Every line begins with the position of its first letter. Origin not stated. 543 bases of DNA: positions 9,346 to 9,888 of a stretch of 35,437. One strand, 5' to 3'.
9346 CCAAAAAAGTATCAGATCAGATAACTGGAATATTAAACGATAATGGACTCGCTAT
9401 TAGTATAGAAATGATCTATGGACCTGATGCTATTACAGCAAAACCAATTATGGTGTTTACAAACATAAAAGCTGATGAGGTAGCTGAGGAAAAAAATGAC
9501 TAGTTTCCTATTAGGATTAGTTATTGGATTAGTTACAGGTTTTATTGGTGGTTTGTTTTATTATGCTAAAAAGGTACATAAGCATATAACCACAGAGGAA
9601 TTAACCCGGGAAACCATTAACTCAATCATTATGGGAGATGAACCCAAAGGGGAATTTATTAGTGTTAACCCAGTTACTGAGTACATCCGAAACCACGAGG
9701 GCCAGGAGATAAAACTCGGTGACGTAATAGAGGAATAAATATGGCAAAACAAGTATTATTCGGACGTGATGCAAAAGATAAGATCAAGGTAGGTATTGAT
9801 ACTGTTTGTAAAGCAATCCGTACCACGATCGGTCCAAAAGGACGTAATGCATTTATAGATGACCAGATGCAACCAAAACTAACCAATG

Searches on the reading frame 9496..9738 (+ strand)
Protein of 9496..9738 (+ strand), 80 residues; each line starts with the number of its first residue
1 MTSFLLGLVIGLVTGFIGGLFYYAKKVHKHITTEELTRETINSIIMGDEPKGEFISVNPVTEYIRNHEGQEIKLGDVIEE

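Call 54: search_protein_families(library=pfam, max_evalue=0.01, proteins=[window:9496-9738:+])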
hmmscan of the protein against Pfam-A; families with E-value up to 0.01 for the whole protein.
window:9496-9738:+ (80 aa): 1 family
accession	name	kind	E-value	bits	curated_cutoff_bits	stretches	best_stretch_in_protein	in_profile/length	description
PF02529.20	PetG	-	0.0093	16.2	23.7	0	4-24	5-25/36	Cytochrome B6-F complex subunit 5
